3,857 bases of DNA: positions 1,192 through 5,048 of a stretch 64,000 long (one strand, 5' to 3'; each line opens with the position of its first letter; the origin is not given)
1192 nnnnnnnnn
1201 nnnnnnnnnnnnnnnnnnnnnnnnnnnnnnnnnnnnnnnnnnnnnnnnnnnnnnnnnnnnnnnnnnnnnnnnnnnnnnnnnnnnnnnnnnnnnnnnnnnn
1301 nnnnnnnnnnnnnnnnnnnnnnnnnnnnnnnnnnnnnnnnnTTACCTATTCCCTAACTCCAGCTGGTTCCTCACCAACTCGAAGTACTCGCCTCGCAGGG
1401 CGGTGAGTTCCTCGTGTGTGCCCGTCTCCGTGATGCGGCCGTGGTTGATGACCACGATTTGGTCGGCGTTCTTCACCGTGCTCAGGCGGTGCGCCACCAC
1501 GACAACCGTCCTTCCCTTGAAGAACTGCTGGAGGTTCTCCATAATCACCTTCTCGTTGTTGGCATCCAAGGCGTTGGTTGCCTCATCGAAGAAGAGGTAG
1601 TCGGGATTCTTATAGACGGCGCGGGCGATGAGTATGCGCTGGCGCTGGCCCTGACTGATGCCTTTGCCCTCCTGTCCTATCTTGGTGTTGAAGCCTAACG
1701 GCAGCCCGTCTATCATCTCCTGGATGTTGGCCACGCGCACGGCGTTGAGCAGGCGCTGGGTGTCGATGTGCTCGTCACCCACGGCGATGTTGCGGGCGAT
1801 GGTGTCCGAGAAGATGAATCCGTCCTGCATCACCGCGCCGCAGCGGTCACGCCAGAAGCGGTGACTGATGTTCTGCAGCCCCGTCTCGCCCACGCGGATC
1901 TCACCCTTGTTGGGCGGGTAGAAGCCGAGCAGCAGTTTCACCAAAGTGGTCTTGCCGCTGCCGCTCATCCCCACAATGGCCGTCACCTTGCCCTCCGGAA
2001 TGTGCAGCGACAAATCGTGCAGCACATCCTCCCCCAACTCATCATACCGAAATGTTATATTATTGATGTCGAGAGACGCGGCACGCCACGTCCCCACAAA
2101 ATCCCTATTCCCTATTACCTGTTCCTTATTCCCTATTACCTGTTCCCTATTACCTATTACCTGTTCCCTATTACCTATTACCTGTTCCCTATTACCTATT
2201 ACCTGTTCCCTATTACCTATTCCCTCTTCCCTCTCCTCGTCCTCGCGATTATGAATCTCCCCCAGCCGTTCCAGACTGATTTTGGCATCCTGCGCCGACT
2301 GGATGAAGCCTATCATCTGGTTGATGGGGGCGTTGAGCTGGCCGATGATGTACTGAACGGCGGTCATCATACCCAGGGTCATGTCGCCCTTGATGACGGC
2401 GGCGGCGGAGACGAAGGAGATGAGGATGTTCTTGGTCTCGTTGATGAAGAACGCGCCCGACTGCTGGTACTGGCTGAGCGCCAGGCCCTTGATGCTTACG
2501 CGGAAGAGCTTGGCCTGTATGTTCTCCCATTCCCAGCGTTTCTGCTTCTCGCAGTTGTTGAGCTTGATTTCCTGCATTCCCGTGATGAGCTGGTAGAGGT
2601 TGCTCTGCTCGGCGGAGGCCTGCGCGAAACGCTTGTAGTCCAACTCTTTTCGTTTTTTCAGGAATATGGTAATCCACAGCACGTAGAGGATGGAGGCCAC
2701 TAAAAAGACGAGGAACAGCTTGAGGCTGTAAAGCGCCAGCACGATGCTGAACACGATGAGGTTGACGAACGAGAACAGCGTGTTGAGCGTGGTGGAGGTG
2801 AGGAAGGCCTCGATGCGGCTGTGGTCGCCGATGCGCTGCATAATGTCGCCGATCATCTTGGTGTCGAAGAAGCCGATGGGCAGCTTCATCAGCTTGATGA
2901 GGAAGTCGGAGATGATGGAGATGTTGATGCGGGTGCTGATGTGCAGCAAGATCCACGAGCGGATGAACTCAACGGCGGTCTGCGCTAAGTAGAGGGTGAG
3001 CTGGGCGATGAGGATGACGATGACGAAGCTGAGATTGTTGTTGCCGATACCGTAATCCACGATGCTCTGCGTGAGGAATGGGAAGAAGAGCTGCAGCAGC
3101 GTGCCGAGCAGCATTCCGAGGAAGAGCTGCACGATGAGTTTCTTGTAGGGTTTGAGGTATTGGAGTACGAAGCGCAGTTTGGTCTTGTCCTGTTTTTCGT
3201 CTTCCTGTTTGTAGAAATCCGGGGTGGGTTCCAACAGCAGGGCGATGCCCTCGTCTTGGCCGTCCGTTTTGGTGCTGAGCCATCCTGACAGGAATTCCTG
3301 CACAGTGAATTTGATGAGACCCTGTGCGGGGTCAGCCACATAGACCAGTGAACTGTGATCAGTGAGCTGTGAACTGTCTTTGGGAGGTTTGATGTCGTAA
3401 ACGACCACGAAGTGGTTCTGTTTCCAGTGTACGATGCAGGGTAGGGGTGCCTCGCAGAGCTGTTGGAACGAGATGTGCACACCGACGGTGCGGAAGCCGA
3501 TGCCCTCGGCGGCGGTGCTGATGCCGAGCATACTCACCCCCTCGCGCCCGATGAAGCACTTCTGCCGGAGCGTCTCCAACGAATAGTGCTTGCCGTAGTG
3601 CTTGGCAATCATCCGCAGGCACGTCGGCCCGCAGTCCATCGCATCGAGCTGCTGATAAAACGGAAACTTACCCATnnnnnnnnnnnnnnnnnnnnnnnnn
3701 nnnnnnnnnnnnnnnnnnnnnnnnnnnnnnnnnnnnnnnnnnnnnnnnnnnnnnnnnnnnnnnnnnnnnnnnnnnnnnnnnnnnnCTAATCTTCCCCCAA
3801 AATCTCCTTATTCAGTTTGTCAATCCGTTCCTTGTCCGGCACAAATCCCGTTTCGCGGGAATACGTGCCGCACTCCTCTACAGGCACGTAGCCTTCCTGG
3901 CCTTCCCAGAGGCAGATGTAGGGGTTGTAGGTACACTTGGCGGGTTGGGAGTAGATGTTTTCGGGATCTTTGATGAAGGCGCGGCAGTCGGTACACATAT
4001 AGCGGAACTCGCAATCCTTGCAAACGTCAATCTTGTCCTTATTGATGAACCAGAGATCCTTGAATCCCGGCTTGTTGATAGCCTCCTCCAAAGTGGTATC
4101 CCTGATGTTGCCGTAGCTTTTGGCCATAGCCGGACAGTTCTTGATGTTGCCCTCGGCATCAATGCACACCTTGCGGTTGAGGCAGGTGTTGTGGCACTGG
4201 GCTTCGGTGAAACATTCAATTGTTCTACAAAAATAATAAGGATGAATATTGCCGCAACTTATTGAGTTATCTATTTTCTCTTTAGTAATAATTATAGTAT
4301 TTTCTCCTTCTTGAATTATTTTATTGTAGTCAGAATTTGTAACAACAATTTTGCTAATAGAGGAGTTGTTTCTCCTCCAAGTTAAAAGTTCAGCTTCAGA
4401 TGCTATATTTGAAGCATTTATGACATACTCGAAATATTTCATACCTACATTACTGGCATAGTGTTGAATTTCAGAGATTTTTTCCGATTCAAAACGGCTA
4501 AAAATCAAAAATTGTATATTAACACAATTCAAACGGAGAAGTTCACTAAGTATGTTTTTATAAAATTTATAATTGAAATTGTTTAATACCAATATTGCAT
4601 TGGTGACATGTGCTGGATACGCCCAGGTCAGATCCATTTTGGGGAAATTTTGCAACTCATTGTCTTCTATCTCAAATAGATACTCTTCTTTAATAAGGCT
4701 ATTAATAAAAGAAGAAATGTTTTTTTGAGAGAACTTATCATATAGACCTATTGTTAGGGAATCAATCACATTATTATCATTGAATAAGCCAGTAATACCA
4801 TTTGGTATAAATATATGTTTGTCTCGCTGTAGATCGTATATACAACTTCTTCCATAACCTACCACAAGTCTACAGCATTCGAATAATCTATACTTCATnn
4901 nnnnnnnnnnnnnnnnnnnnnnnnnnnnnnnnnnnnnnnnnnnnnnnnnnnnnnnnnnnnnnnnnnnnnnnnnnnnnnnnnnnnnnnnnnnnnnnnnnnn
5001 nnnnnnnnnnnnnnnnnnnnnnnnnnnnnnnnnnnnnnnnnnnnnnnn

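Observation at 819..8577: STRR-like heptanucleotide tandem arrays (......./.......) mark every module boundary of the locus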

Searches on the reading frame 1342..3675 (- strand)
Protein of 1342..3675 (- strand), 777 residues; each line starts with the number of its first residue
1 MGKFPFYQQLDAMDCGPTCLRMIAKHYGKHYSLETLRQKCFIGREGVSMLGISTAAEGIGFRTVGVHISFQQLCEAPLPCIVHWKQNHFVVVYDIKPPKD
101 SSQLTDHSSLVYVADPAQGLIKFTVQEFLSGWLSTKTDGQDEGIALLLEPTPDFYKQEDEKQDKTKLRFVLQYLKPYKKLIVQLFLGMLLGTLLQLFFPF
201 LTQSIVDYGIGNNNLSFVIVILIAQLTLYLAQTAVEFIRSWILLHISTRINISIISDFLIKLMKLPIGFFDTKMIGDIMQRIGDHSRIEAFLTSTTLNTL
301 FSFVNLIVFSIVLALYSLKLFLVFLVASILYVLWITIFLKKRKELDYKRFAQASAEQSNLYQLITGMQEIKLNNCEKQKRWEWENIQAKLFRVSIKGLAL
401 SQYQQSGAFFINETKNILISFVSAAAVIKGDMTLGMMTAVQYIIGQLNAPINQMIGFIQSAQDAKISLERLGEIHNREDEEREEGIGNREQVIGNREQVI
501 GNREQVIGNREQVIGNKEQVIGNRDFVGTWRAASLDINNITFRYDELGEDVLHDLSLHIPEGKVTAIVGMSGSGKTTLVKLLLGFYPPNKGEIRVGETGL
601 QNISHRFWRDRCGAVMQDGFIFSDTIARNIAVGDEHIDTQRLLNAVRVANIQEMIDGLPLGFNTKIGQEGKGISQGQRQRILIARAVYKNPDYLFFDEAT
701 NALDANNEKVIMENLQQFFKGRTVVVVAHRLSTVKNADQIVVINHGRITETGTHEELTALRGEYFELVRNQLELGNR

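Call 5: search_protein_families(library=ncbifam, proteins=[window:1342-3675:-], max_evalue=0.01)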
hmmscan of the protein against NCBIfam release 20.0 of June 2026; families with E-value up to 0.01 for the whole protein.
window:1342-3675:- (777 aa): 190 families (the best 25 are shown)
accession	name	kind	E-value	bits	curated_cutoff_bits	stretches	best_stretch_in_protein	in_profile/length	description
TIGR03796.1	NHLM_micro_ABC1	equivalog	9.7e-141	470.3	853.3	1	5-769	3-710/710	NHLP family bacteriocin export ABC transporter peptidase/permease/ATPase subunit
TIGR01846.1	type_I_sec_HlyB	subfamily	3.3e-125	419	725.55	2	533-772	454-693/694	type I secretion system permease/ATPase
TIGR01193.1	bacteriocin_ABC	subfamily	3.9e-121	405.8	523.85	2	532-769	471-707/708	peptide cleavage/export ABC transporter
TIGR03375.1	type_I_sec_LssB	subfamily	7.2e-103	345.2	693.1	2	534-757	465-688/696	type I secretion system permease/ATPase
TIGR03797.1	NHLM_micro_ABC2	equivalog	7e-99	332.2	709.4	2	534-772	451-686/686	NHLP bacteriocin export ABC transporter permease/ATPase subunit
TIGR02203.1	MsbA_lipidA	equivalog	3.3e-95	319.7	602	2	534-771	331-569/572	lipid A export permease/ATP-binding protein MsbA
TIGR02204.1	MsbA_rel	hypoth_equivalog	1.8e-84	284.5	780.4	2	532-772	335-576/576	ABC transporter, permease/ATP-binding protein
NF052233.1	CphA_assoc_ABC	equivalog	2.8e-81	274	880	2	534-773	508-745/766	cyanophycin metabolism-associated ABC transporter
NF045513.1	HepA_fam_ABC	equivalog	1.7e-80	271.1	725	2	533-769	372-607/610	heterocyst formation ABC transporter subunit HepA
TIGR00958.1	3a01208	subfamily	1.4e-79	268.2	874.6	2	538-768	482-711/711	antigen peptide transporter 2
NF008381.0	PRK11176.1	equivalog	6.8e-79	265.8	867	2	533-772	340-580/582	lipid A ABC transporter ATP-binding protein/permease MsbA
NF045998.1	cleave_ABC_plasm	equivalog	8.9e-76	255.5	500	2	8-486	1-460/673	Mbov_0121 family peptidase domain-containing ABC transporter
TIGR01842.1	type_I_sec_PrtD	subfamily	5.3e-71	239.8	510.15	2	534-758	316-541/544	type I secretion system permease/ATPase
NF008056.1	PRK10790.1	equivalog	1.5e-64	218.6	746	2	529-772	335-576/584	SmdB family multidrug efflux ABC transporter permease/ATP-binding protein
NF010178.0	PRK13657.1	equivalog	1.9e-64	218.2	733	2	535-771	335-570/588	glucan ABC transporter ATP-binding protein/ permease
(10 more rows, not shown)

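Call 35: find_homologous_proteins(query=window:1345-3675:-, max_evalue=1e-50)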
Query window:1345-3675:- (777 aa): 8000 proteins with E <= 1e-50 among 8000 candidates; the best 120 are listed.
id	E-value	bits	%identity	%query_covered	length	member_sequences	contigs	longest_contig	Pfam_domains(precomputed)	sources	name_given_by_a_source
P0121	0.0e+0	1656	96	100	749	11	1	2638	PF00005.34,PF03412.22,PF02463.26,PF00664.29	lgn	-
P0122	0.0e+0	1530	89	100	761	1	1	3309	PF00005.34,PF03412.22,PF02463.26,PF00664.29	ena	-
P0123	0.0e+0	1461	86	99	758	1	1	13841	PF00005.34,PF03412.22,PF02463.26,PF00664.29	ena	-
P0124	0.0e+0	1454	86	99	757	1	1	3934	PF00005.34,PF03412.22,PF02463.26,PF00664.29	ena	-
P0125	0.0e+0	1452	86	99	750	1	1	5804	PF00005.34,PF03412.22,PF02463.26,PF00664.29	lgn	-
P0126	0.0e+0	1448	85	100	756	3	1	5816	PF00005.34,PF03412.22,PF02463.26,PF00664.29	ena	-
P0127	0.0e+0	1447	85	100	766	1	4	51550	PF00005.34,PF03412.22,PF02463.26,PF00664.29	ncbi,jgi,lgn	jgi:ATP-binding cassette subfamily B protein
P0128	0.0e+0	1446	86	99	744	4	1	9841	PF00005.34,PF13529.14,PF03412.22,PF02463.26,PF00664.29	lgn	-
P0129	0.0e+0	1445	86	99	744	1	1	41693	PF00005.34,PF13529.14,PF03412.22,PF02463.26,PF00664.29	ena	-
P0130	0.0e+0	1445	86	99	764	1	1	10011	PF00005.34,PF03412.22,PF02463.26,PF00664.29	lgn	-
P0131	0.0e+0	1444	85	99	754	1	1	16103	PF00005.34,PF13529.14,PF03412.22,PF02463.26,PF00664.29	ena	-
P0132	0.0e+0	1443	85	100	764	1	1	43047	PF00005.34,PF03412.22,PF02463.26,PF00664.29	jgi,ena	-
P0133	0.0e+0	1443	85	100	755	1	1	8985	PF00005.34,PF13529.14,PF03412.22,PF02463.26,PF00664.29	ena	-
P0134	0.0e+0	1442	85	99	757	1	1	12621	PF00005.34,PF03412.22,PF02463.26,PF00664.29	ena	-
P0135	0.0e+0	1441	84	99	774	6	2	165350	PF00005.34,PF13529.14,PF03412.22,PF02463.26,PF00664.29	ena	-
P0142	0.0e+0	1439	85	99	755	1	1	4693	PF00005.34,PF13529.14,PF03412.22,PF02463.26,PF00664.29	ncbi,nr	ncbi:MAG: peptidase domain-containing ABC transporter [Bacteroidales bacterium]|nr:peptidase domain-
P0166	0.0e+0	1425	84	100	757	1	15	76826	PF00005.34,PF03412.22,PF02463.26,PF00664.29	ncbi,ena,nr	ncbi:MAG: peptidase domain-containing ABC transporter [Bacteroidales bacterium]|nr:peptidase domain-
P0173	0.0e+0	1418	84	100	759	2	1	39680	PF00005.34,PF03412.22,PF02463.26,PF00664.29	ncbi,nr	ncbi:MAG: peptidase domain-containing ABC transporter [Bacteroidales bacterium]|nr:peptidase domain-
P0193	0.0e+0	1391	81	99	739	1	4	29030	PF00005.34,PF03412.22,PF02463.26,PF00664.29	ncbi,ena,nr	ncbi:MAG: peptidase domain-containing ABC transporter [Bacteroidales bacterium]|nr:peptidase domain-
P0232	0.0e+0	1291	75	99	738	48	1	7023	PF00005.34,PF13529.14,PF03412.22,PF00664.29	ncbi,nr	ncbi:MAG: peptidase domain-containing ABC transporter [Bacteroidales bacterium]|nr:peptidase domain-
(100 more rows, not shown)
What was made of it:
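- On Classical cyanobacterial STRR1-3: The host is Bacteroidales, by the names that sources give to 74-85% identical exporter homologs (P0142, P0166, P0173, P0193, P0232; call 35).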

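Call 38: find_encoding_contigs(protein=P0121, flank=10000, max_places=4)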
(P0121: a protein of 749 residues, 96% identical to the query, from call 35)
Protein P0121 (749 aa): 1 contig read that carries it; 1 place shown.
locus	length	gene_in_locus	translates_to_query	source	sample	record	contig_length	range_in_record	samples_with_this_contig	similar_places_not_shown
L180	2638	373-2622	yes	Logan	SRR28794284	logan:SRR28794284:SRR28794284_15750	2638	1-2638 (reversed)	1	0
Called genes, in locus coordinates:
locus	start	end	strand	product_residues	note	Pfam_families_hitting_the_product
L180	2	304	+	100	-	?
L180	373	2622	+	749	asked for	PF03412:Peptidase_C39, PF00664:ABC_membrane, PF00005:ABC_tran, PF02463:SMC_N (faint)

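Call 39: find_encoding_contigs(protein=P0123, flank=10000, max_places=3)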
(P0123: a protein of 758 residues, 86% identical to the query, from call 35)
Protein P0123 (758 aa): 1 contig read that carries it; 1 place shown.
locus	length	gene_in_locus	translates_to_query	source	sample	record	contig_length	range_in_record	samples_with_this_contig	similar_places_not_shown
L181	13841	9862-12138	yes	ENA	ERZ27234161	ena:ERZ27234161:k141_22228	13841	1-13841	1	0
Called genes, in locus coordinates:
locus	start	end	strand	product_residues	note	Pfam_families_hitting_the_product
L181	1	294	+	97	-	?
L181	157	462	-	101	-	-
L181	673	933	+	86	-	-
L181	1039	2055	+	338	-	-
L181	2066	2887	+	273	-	PF03781:FGE-sulfatase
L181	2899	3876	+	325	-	PF21068:ATPgraspMvdD (weak)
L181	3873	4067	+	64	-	-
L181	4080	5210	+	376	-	PF13186:SPASM (weak)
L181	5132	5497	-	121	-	-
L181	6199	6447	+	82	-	-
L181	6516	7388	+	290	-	-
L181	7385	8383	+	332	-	PF13353:Fer4_12 (faint), PF04055:Radical_SAM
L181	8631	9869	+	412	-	-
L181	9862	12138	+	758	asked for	PF03412:Peptidase_C39, PF00664:ABC_membrane, PF02463:SMC_N (faint), PF00005:ABC_tran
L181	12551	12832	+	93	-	-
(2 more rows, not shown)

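Call 40: find_encoding_contigs(protein=P0127, flank=10000, max_places=4)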
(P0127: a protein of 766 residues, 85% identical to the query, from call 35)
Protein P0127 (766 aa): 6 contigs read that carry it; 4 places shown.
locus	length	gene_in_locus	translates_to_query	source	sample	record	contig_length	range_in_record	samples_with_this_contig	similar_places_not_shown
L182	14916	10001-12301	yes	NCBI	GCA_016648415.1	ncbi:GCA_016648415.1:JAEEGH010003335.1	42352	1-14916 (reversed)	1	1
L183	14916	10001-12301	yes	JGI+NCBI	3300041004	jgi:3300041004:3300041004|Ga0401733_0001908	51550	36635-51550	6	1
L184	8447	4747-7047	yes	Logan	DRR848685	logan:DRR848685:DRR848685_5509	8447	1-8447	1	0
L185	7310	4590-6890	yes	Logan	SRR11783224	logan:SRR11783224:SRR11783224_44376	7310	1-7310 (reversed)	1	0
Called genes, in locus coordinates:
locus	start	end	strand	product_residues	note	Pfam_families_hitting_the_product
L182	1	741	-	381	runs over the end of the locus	PF04397:LytTR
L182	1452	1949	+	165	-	-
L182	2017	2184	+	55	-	-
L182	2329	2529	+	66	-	-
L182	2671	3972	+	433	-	PF04055:Radical_SAM, PF13353:Fer4_12 (faint)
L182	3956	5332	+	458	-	PF03572:Peptidase_S41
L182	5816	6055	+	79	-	-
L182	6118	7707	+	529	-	PF20329:DUF6624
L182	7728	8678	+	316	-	-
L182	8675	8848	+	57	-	-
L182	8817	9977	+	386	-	PF13186:SPASM (weak)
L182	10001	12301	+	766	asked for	PF03412:Peptidase_C39, PF00664:ABC_membrane, PF00005:ABC_tran, PF02463:SMC_N (faint)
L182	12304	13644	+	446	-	PF26002:Beta-barrel_AprE (weak)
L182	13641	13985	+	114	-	-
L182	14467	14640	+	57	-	-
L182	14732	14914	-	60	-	?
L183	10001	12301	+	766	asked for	PF03412:Peptidase_C39, PF00664:ABC_membrane, PF00005:ABC_tran, PF02463:SMC_N (faint)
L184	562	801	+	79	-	-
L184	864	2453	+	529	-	PF20329:DUF6624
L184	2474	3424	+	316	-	-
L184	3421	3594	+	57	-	-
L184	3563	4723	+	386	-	PF13186:SPASM (weak)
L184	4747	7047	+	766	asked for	PF03412:Peptidase_C39, PF00664:ABC_membrane, PF00005:ABC_tran, PF02463:SMC_N (faint)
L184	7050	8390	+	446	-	PF26002:Beta-barrel_AprE (weak)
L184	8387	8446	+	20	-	?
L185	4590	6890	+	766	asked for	PF03412:Peptidase_C39, PF00664:ABC_membrane, PF00005:ABC_tran, PF02463:SMC_N (faint)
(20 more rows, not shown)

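Call 69: find_encoding_contigs(protein=P0129, flank=9000, max_places=2)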
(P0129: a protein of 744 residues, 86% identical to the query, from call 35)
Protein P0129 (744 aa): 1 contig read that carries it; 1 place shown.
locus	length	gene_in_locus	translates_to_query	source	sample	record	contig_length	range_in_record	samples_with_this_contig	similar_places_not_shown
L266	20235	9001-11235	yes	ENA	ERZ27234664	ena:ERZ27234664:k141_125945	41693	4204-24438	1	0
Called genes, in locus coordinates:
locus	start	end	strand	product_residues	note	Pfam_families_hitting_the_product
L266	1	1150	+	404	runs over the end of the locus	-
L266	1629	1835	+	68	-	-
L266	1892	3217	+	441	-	PF04055:Radical_SAM, PF13353:Fer4_12 (weak)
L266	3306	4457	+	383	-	-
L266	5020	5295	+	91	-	-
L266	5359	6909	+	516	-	PF04055:Radical_SAM, PF19238:Radical_SAM_2 (faint), PF13186:SPASM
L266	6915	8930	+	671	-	-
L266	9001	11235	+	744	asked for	PF03412:Peptidase_C39, PF13529:Peptidase_C39_2 (weak), PF00664:ABC_membrane, PF02463:SMC_N (faint), PF00005:ABC_tran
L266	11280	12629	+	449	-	PF26002:Beta-barrel_AprE (weak)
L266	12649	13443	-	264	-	PF13566:DUF4130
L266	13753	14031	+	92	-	-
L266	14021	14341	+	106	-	PF05016:ParE_toxin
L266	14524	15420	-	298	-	-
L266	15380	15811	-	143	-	-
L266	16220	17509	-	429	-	PF04055:Radical_SAM, PF12836:HHH_3 (faint)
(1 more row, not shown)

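Call 70: find_encoding_contigs(protein=P0122, flank=9000, max_places=2)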
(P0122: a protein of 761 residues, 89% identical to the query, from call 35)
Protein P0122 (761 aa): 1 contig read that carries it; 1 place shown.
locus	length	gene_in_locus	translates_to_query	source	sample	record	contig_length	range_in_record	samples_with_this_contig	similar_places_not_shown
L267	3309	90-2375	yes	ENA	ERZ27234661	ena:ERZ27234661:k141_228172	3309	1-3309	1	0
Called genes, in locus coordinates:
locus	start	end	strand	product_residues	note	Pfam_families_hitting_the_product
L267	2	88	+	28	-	?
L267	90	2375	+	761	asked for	PF03412:Peptidase_C39, PF00664:ABC_membrane, PF00005:ABC_tran, PF02463:SMC_N (faint)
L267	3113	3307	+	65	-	?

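Call 71: find_encoding_contigs(protein=P0135, flank=9000, max_places=2)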
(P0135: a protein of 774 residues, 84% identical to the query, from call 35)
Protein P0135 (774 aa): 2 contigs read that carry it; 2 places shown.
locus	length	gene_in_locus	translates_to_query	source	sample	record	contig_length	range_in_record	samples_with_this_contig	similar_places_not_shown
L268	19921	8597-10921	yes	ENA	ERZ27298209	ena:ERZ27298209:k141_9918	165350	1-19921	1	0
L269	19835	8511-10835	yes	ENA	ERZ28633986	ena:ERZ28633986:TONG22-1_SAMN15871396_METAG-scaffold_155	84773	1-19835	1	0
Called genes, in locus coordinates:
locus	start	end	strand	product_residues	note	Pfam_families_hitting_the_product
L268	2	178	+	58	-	?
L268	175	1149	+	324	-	PF21068:ATPgraspMvdD (weak)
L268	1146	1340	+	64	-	-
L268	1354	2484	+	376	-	-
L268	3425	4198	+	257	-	-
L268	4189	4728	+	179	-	PF00578:AhpC-TSA, PF08534:Redoxin (weak), PF13905:Thioredoxin_8 (weak)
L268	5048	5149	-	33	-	-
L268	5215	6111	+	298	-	-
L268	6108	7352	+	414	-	PF04055:Radical_SAM, PF13353:Fer4_12 (weak)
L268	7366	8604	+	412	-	-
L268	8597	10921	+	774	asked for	PF03412:Peptidase_C39, PF13529:Peptidase_C39_2 (faint), PF00664:ABC_membrane, PF00005:ABC_tran, PF02463:SMC_N (faint)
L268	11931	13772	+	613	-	-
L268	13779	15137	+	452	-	-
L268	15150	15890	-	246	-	PF00561:Abhydrolase_1, PF12697:Abhydrolase_6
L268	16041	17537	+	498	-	-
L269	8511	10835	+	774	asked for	PF03412:Peptidase_C39, PF13529:Peptidase_C39_2 (faint), PF00664:ABC_membrane, PF00005:ABC_tran, PF02463:SMC_N (faint)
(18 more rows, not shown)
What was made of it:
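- Exporter relatives at 84-89% aa identity carry different maturase sets upstream (calls 39, 40, 69-71).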

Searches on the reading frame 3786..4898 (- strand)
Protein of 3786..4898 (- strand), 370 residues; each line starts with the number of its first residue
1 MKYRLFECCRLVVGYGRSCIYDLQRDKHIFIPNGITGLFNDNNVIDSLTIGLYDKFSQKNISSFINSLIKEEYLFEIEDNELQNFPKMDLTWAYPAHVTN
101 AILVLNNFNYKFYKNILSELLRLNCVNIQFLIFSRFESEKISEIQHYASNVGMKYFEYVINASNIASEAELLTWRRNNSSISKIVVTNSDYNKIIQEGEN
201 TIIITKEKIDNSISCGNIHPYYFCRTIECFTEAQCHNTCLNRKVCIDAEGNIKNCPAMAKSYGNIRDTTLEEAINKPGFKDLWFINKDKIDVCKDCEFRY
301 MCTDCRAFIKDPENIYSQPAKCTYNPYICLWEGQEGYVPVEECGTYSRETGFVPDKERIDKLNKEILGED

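Call 5: search_protein_families(library=ncbifam, proteins=[window:3786-4898:-], max_evalue=0.01)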
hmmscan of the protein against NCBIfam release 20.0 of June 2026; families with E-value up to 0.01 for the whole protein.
window:3786-4898:- (370 aa): 4 families
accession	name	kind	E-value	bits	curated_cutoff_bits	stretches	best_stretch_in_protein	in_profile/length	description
TIGR04193.1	SPASM_w_grasp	equivalog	1.1e-79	268.4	175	1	4-332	3-333/342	grasp-with-spasm system SPASM domain peptide maturase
TIGR04085.1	rSAM_more_4Fe4S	domain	5.1e-06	26.8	27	1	242-311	5-80/93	SPASM domain-containing protein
TIGR04055.1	rSAM_NirJ2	equivalog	0.00045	19.8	500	1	181-309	183-307/326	putative heme d1 biosynthesis radical SAM protein NirJ2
TIGR04304.1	GeoRSP_SPASM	equivalog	0.0021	17.2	300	1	230-297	200-265/293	GeoRSP system SPASM domain protein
